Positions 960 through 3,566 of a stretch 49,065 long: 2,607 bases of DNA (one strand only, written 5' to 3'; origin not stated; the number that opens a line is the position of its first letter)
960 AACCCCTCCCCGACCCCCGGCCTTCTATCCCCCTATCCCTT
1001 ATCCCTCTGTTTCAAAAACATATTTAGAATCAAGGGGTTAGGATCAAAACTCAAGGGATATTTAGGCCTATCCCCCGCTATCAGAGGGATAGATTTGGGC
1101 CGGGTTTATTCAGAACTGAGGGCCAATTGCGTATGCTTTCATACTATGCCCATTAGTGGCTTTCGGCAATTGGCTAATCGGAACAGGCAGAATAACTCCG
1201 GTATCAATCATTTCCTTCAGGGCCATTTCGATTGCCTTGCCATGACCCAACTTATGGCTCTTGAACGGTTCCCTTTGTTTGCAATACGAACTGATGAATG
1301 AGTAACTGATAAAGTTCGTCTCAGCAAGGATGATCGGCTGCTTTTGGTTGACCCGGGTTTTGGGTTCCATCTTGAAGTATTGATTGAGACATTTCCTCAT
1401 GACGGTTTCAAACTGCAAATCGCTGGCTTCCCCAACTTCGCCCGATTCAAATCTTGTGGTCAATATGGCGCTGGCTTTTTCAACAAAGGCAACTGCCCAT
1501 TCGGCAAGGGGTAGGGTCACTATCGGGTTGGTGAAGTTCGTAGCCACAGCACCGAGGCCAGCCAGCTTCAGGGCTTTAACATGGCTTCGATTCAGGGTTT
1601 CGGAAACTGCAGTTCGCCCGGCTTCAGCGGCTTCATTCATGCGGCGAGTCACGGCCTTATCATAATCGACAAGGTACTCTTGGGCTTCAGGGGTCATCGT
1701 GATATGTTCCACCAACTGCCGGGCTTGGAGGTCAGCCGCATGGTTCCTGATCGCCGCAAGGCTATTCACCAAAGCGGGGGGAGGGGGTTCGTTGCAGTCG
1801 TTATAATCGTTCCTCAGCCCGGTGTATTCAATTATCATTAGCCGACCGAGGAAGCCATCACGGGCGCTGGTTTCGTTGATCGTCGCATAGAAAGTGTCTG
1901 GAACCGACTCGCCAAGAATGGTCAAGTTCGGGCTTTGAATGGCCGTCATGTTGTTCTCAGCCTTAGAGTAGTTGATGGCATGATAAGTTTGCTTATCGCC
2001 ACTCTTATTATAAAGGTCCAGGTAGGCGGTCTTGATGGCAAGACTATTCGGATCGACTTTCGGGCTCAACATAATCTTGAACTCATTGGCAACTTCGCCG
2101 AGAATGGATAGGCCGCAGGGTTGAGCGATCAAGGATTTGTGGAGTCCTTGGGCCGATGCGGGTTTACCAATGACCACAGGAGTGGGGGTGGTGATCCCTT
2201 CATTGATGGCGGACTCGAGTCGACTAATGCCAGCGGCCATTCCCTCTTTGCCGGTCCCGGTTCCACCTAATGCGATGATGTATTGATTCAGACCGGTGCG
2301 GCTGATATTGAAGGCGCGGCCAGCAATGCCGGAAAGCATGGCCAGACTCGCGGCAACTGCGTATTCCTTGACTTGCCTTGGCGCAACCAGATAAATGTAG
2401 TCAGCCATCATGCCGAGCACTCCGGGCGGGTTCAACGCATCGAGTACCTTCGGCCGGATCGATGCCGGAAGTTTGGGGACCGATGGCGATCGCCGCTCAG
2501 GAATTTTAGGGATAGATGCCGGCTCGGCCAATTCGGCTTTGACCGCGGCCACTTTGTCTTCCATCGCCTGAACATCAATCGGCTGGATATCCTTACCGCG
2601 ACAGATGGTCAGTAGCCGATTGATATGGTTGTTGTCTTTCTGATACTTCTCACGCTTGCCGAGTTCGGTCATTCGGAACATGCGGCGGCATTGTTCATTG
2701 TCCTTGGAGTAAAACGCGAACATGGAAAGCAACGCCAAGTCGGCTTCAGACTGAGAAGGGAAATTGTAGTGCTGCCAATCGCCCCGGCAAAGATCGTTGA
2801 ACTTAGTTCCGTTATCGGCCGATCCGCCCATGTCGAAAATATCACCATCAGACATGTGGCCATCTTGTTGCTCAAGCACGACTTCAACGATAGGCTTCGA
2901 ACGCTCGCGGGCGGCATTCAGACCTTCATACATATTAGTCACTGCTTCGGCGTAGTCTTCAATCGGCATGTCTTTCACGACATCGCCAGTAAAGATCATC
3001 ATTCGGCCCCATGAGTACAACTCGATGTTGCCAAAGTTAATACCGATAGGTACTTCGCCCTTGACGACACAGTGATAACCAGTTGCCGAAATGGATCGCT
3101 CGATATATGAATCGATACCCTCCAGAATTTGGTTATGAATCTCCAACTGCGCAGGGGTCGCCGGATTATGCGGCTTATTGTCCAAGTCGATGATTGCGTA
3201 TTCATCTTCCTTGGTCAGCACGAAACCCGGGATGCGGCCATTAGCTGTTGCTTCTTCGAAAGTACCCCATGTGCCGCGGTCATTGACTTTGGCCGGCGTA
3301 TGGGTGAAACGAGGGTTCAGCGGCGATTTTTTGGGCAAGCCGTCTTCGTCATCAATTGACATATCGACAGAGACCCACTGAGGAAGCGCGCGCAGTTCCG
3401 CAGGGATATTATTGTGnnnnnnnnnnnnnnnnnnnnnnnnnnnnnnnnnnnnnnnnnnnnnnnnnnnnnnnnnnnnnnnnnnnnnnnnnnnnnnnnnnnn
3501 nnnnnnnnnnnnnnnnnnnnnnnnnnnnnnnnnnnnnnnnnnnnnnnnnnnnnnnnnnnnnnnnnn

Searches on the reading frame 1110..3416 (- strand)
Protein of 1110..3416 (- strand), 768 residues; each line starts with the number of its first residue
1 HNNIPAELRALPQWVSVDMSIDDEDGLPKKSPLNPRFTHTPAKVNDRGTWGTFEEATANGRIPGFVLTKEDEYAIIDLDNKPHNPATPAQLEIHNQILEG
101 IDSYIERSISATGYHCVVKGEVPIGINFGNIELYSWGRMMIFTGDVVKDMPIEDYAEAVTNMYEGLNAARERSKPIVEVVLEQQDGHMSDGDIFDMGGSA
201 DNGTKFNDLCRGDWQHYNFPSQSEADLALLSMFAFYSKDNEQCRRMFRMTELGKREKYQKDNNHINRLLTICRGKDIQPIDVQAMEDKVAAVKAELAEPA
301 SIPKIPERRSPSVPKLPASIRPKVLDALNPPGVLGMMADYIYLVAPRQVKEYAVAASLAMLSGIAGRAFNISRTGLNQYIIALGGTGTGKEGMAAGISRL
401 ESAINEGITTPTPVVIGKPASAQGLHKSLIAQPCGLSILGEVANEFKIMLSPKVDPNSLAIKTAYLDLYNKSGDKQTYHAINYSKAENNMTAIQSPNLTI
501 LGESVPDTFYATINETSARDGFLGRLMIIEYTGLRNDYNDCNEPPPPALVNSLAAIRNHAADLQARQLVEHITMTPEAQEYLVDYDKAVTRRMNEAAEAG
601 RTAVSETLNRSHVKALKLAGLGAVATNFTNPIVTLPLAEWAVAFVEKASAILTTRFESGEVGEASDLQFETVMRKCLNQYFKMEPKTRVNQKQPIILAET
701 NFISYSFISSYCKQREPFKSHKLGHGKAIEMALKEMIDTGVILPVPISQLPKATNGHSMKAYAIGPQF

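Call 53: search_protein_families(library=pfam, proteins=[window:1110-3416:-], max_evalue=0.01)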
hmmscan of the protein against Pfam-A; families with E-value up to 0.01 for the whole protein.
window:1110-3416:- (768 aa): 1 family
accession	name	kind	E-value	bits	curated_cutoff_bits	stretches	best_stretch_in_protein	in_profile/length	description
PF22763.1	NrS1-1_pol-like_HBD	-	2.8e-07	30.7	27.9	1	222-262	1-41/64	NrS-1 polymerase HBD domain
